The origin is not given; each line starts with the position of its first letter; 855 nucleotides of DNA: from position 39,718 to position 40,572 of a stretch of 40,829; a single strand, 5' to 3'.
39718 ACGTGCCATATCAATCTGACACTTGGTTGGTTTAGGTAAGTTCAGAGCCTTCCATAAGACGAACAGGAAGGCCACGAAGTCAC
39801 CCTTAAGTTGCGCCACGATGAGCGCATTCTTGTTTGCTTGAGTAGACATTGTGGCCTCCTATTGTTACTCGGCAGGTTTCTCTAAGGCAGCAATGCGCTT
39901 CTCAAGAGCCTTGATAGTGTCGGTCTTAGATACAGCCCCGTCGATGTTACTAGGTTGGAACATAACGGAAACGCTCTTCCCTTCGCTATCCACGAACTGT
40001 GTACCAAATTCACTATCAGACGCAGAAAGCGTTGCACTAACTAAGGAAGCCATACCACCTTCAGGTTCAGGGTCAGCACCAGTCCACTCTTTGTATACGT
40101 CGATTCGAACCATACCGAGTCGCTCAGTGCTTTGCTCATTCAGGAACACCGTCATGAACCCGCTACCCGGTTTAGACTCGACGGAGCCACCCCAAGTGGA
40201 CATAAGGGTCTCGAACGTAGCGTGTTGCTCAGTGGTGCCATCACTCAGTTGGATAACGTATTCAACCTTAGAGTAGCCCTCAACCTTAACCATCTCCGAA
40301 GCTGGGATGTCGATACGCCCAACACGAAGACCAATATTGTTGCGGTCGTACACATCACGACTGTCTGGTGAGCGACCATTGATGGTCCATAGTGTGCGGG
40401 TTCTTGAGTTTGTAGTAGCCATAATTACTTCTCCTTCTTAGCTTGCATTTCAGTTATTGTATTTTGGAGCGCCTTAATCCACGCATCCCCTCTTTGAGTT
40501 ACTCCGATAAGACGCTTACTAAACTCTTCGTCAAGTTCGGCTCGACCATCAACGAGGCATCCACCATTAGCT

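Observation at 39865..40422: Extra, strongly translated late gene between the spanin genes and terminase large subunit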

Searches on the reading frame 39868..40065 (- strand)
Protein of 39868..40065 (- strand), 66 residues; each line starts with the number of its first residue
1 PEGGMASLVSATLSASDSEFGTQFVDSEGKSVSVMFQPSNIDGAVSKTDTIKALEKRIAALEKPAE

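Call 93: search_dna_similar(query=window:39868-40065:-, collection=phages, mode=protein, max_evalue=1, max_rows=40, rows=spread)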
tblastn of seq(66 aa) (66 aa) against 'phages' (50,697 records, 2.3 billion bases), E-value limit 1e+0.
Records with a match: 16; places in all: 16; records where one place covers at least 80% of the query: 15.
Best place of each record, by identity: 95-99% 6; 90-95% 7; 80-90% 3.
By first word of the organism name: Escherichia 11; Erwinia 2; Salmonella 2; Enterobacter 1.
By host as written in the record: Escherichia coli 5; Erwinia sp. 60 2; Salmonella enterica serovar Typhimurium 2; Escherichia coli K-12 2; Escherichia coli MC1061 2; Enterobacter cloacae ZJ0206 1; Escherichia coli ET14 (enterotoxigenic) 1; Escherichia coli HER 1036 1.
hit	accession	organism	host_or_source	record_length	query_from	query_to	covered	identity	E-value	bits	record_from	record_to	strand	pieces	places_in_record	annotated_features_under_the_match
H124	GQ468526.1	Escherichia phage 285P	Escherichia coli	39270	1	66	100%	98.5%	4e-35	129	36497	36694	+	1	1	unknown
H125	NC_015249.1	Escherichia phage 285P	Escherichia coli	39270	1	66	100%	98.5%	4e-35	129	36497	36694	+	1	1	hypothetical protein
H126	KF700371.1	Erwinia phage FE44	Erwinia sp. 60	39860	1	66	100%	97.0%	3e-34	127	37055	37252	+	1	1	hypothetical protein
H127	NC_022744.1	Erwinia phage FE44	Erwinia sp. 60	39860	1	66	100%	97.0%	3e-34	127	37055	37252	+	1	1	hypothetical protein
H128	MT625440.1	Enterobacter phage PZJ0206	Enterobacter cloacae ZJ0206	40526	1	66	100%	95.5%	5e-34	126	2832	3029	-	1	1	hypothetical protein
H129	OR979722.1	Escherichia phage ETEP21B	Escherichia coli ET14 (enterotoxigenic)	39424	1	66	100%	95.5%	2e-33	124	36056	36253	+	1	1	hypothetical protein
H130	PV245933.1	Escherichia phage nasanit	Escherichia coli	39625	1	66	100%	93.9%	1e-32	122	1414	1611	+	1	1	hypothetical protein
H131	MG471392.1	Salmonella phage BSP161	Salmonella enterica serovar Typhimurium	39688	1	66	100%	93.9%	1e-32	122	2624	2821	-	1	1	hypothetical protein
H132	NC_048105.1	Salmonella phage BSP161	Salmonella enterica serovar Typhimurium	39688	1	66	100%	93.9%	1e-32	122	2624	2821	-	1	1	hypothetical protein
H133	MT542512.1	Escherichia phage PhiV-1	Escherichia coli K-12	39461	1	66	100%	93.9%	2e-32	121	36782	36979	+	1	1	hypothetical protein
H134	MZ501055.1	Escherichia phage CarlSpitteler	Escherichia coli K-12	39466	1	66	100%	92.4%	1e-26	105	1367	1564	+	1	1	hypothetical protein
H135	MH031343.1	Escherichia phage vB_EcoP_S523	Escherichia coli MC1061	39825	1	66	100%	90.9%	1e-31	119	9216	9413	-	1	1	hypothetical protein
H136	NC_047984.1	Escherichia phage vB_EcoP_S523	Escherichia coli MC1061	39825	1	66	100%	90.9%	1e-31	119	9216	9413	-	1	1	hypothetical protein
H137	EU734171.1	Escherichia phage BA14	Escherichia coli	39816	1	66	100%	89.4%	5e-30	114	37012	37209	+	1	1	unknown product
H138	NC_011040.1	Escherichia phage BA14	Escherichia coli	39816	1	66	100%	89.4%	5e-30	114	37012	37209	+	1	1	unknown product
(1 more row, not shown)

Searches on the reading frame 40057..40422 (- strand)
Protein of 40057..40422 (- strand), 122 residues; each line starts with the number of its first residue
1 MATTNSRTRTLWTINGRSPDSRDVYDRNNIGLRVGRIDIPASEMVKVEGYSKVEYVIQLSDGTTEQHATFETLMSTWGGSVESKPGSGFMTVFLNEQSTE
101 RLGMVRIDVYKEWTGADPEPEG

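Call 104: find_homologous_proteins(query=A4, max_evalue=0.01)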
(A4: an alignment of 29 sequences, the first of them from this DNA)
Query A4 (29 sequences) (122 aa, profile of the alignment): 12 proteins with E <= 0.01 among 2556 candidates.
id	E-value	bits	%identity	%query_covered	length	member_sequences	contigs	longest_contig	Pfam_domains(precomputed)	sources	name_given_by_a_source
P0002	5.4e-43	164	98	100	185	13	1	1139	-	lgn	-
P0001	1.5e-42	163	100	100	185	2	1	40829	-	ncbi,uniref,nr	ncbi:hypothetical protein P483_44 [Escherichia phage P483]|uniref:Uncharacterized protein n=1 Tax=Es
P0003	4.5e-42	161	98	100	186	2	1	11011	-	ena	-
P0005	8.5e-41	157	62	97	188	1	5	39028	-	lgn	-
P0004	1.7e-40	156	50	93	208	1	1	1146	-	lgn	-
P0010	3.6e-40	155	61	89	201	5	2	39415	-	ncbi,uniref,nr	ncbi:unknown product [Yersinia phage Yepe2]|uniref:Uncharacterized protein n=2 Tax=Berlinvirus Yepe2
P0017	1.8e-38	149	53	96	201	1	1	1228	-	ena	-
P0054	3.6e-24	103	42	10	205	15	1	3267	-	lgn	-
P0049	1.0e-23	102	23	48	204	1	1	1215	-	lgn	-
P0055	6.8e-17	80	-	-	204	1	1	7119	-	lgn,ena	-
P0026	1.5e-9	56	91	38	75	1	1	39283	-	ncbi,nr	ncbi:hypothetical protein car1b_004 [Escherichia phage Carena]|nr:hypothetical protein car1b_004 [Es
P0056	1.8e-7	49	-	-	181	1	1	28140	-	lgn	-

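Call 105: search_solved_structures(query=A4, max_evalue=10)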
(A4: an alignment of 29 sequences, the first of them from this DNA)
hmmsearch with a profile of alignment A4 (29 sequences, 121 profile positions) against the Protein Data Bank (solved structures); distinct sequences matched with E-value up to 10: 1.
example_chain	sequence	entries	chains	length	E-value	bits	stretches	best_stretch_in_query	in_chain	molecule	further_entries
8fjf_A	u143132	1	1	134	2.1e-05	28.1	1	49-83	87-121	H10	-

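Call 106: search_solved_structures(query=A4, max_evalue=0.01, show_alignments=1)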
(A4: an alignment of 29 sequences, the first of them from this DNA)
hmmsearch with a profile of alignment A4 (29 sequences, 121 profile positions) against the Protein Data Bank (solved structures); distinct sequences matched with E-value up to 0.01: 1.
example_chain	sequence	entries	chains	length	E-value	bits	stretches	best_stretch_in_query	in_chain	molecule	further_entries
8fjf_A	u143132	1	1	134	2.1e-05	28.1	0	49-83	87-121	H10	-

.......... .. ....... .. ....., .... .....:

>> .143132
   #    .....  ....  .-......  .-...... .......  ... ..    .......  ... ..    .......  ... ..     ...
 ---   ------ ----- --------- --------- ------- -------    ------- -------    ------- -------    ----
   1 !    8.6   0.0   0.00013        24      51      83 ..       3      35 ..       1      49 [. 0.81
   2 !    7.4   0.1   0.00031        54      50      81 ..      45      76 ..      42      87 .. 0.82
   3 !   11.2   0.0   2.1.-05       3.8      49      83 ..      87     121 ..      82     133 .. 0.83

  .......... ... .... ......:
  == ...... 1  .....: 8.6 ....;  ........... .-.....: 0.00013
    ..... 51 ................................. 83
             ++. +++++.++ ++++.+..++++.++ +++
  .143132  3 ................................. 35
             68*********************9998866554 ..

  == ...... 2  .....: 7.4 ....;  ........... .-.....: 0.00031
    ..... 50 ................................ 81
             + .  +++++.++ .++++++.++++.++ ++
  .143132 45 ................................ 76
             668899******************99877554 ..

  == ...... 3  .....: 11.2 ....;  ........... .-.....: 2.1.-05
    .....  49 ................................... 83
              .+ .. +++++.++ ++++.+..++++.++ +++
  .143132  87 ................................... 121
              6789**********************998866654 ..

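Call 107: find_encoding_contigs(protein=P0056, flank=6000, max_places=2)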
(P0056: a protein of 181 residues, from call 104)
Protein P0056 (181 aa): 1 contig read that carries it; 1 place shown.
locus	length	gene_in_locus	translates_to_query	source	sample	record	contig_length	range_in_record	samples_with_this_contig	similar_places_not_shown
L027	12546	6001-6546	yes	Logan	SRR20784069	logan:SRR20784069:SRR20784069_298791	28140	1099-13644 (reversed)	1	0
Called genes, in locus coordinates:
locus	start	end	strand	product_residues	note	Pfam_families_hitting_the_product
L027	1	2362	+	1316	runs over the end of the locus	PF01464:SLT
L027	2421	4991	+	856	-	PF03906:Phage_T7_tail, PF27114:Phage_tail_beta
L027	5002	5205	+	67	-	PF10746:Phage_holin_2_2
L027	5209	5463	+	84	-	PF11123:DNA_Packaging_2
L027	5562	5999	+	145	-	PF03245:Phage_lysis (weak)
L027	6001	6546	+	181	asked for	-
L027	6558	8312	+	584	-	PF22530:Terminase-T7_RNaseH-like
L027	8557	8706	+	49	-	-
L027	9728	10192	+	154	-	PF23780:S-AdoMet_lyase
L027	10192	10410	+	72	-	PF26807:Phage_T7_GP04 (weak)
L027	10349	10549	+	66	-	-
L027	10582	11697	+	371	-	PF27024:Phage_T7_kinase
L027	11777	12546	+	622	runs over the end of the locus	?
